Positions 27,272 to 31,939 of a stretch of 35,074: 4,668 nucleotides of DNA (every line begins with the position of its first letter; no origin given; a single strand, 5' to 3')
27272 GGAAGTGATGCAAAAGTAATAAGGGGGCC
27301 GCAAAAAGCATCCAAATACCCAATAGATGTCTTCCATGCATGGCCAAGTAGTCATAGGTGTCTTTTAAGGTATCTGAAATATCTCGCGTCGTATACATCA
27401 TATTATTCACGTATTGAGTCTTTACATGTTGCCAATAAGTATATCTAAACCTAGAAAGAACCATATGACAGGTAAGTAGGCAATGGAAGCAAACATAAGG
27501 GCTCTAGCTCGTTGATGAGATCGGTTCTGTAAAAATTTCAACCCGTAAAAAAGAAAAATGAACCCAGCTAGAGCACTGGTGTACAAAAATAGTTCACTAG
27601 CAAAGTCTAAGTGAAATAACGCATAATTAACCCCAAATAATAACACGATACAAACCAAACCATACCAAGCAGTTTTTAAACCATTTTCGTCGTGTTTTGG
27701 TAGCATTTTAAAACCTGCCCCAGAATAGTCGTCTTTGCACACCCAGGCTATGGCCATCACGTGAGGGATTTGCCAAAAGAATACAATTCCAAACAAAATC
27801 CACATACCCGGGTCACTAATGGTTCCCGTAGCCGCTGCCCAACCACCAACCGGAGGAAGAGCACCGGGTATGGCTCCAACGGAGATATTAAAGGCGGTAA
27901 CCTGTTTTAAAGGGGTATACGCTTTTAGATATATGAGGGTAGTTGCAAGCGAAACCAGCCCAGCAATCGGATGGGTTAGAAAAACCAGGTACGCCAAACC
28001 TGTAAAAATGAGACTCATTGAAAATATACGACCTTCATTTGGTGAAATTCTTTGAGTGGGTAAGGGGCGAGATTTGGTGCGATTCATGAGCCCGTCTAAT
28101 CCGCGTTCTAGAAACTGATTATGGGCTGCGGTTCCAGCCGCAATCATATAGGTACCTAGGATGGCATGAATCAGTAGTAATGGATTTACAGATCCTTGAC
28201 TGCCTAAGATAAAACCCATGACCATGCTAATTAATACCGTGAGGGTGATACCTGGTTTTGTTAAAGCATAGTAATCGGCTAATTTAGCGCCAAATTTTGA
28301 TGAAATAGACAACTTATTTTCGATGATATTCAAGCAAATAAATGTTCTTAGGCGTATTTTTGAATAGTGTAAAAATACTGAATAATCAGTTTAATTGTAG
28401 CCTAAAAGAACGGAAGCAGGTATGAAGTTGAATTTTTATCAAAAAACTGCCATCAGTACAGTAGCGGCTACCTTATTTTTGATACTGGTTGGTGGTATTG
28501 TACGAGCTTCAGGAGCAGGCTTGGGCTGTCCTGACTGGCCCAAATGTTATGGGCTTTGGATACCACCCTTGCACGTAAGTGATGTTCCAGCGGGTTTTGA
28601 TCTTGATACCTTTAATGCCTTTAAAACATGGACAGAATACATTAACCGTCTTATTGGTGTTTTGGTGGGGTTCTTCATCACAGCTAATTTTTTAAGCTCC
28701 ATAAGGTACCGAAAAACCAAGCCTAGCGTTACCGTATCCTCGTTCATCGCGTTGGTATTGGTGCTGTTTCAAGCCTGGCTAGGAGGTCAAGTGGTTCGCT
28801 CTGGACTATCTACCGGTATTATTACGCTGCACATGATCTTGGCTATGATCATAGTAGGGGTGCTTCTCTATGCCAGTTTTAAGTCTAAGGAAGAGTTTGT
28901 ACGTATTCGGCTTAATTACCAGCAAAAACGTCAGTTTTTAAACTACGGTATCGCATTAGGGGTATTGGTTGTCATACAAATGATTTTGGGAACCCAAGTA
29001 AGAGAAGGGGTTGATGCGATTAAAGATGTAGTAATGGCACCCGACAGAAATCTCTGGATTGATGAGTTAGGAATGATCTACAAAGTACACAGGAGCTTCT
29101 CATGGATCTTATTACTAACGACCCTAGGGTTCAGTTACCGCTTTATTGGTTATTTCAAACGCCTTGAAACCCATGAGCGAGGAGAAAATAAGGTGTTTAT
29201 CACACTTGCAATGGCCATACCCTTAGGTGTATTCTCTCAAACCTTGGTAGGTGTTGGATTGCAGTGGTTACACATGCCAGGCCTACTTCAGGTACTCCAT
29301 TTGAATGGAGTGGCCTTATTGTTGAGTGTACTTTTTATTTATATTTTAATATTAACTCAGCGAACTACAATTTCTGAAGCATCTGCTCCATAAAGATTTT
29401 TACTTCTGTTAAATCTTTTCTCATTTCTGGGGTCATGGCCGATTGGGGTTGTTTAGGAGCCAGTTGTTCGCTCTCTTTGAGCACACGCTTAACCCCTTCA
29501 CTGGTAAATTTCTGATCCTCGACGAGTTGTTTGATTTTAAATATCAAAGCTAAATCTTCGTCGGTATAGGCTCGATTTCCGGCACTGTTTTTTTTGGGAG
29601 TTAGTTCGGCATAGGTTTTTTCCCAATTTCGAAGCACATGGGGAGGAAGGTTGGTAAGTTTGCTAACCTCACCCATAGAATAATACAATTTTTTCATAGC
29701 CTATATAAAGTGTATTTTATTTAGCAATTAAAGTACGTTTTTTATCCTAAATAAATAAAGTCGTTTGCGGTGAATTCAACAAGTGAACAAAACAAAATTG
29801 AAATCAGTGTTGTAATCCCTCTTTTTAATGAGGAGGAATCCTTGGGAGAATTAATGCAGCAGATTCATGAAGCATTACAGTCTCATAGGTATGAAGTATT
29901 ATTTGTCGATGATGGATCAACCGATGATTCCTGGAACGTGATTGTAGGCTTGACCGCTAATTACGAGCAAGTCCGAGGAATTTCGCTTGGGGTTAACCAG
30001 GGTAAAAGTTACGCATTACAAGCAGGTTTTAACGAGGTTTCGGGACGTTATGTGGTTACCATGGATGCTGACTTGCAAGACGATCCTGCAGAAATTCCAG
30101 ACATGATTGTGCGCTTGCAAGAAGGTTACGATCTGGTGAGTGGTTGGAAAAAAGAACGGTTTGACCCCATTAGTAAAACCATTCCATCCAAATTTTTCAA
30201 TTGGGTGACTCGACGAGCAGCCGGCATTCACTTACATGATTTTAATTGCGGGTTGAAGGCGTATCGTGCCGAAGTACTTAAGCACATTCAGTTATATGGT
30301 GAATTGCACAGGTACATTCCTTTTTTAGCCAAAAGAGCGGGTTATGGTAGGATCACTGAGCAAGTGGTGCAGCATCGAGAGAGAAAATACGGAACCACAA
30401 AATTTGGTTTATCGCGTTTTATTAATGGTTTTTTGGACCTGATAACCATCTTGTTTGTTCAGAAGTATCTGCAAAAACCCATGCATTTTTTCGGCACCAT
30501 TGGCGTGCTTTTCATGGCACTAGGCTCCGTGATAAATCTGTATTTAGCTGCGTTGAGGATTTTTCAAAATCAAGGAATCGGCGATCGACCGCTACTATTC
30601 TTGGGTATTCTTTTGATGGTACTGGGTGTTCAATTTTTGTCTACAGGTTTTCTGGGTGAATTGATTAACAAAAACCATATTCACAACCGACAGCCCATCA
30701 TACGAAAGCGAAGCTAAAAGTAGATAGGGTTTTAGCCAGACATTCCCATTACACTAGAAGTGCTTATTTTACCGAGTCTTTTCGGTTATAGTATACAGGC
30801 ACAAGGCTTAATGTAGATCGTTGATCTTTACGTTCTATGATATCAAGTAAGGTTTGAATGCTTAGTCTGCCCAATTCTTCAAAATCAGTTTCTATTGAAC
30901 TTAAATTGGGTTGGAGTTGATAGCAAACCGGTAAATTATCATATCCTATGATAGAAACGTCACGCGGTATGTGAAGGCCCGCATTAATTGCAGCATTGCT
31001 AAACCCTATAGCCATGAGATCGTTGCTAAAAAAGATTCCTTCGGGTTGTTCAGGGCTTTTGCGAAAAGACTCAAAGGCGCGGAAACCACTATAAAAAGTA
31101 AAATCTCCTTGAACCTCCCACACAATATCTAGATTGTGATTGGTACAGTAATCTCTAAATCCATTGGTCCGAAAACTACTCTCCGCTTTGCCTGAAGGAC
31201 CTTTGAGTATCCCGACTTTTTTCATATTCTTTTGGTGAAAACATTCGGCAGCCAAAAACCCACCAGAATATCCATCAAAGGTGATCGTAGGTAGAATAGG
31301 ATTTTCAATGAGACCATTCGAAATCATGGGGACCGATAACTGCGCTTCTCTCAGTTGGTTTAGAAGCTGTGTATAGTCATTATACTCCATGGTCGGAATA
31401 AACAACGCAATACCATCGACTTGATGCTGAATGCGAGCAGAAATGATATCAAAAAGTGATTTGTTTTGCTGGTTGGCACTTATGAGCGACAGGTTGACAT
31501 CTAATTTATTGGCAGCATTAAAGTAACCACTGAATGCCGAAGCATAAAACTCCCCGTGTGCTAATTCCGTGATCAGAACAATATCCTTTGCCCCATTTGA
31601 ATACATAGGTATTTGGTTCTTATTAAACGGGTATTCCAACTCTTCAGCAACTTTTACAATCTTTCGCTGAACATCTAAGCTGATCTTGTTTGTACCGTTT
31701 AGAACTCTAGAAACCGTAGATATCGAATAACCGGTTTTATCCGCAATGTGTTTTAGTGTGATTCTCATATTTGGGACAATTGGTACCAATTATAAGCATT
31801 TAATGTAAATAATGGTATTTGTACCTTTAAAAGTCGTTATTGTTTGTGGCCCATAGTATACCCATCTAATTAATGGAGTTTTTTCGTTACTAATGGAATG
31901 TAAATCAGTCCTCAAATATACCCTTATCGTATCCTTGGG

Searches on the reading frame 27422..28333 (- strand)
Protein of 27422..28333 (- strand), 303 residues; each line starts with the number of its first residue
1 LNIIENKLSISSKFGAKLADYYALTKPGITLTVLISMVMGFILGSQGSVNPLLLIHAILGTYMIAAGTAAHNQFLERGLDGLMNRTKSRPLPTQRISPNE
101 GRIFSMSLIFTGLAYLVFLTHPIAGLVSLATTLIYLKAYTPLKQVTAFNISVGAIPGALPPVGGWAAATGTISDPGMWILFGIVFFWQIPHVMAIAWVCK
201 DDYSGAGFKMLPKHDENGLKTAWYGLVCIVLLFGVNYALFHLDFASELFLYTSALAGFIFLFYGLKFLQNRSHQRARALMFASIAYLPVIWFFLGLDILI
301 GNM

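Call 88: search_protein_families(library=pfam, proteins=[window:27422-28333:-], max_evalue=0.00001)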
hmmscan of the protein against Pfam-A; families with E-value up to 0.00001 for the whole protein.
window:27422-28333:- (303 aa): 1 family
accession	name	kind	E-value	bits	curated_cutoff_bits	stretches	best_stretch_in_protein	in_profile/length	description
PF01040.23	UbiA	-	8.8e-50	169.8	34.2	1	33-283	1-248/250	UbiA prenyltransferase family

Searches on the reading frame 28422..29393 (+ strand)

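Call 88: search_protein_families(library=pfam, proteins=[window:28422-29393:+], max_evalue=0.00001)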
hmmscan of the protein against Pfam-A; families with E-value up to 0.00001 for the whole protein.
window:28422-29393:+ (323 aa): 1 family
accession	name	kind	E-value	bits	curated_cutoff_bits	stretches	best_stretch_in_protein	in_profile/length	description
PF02628.20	COX15-CtaA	-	6e-43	147.5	29.9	1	10-304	4-321/322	Cytochrome oxidase assembly protein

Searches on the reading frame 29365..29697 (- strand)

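Call 88: search_protein_families(library=pfam, proteins=[window:29365-29697:-], max_evalue=0.00001)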
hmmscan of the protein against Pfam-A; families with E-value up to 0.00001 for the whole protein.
window:29365-29697:- (110 aa): 2 families
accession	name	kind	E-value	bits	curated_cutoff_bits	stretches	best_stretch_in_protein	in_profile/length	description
PF13411.12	MerR_1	-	1.8e-17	63.6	21.6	1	6-75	1-68/69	MerR HTH family regulatory protein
PF00376.29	MerR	-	2.1e-07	31.1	28.2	1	7-44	1-38/38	MerR family regulatory protein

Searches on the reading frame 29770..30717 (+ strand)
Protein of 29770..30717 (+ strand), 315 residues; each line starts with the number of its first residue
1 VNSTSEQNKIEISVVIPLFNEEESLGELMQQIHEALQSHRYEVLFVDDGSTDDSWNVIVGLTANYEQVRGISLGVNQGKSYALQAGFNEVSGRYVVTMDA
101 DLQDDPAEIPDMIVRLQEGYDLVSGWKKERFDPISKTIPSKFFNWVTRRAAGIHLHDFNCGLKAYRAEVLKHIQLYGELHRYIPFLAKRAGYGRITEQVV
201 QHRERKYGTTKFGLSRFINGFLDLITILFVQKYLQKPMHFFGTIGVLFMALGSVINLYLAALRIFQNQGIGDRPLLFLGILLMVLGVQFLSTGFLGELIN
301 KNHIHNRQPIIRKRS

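Call 88: search_protein_families(library=pfam, proteins=[window:29770-30717:+], max_evalue=0.00001)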
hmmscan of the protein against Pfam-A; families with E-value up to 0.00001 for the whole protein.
window:29770-30717:+ (315 aa): 1 family
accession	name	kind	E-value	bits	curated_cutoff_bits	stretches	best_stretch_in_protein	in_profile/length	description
PF00535.33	Glycos_transf_2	-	5.4e-30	105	23.3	1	13-173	1-167/168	Glycosyl transferase family 2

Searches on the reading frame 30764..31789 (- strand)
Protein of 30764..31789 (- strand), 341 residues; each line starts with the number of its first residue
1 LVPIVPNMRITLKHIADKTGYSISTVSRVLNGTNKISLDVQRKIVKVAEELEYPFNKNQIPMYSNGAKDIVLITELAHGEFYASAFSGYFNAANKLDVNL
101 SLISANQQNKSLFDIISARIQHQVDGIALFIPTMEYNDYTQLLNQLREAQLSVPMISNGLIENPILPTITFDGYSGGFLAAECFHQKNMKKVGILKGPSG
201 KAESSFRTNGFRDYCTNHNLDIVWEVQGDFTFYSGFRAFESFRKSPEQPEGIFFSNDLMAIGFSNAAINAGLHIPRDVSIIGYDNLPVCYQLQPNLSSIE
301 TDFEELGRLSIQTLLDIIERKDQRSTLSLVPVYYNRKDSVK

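Call 88: search_protein_families(library=pfam, proteins=[window:30764-31789:-], max_evalue=0.00001)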
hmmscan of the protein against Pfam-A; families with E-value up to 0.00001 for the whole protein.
window:30764-31789:- (341 aa): 4 families
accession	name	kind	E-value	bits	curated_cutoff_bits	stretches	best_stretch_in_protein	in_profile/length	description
PF13377.12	Peripla_BP_3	-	3.6e-26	92.7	26.5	1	182-335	2-163/167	Periplasmic binding protein-like domain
PF00532.27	Peripla_BP_1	-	2.8e-16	60.2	22.2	1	78-334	12-277/281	Periplasmic binding proteins and sugar binding domain of LacI family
PF13407.12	Peripla_BP_4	-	5.9e-14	52.7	35.1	1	75-292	6-225/258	Periplasmic binding protein domain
PF00356.27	LacI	-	8.8e-11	41.9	27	1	11-53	1-43/46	Bacterial regulatory proteins, lacI family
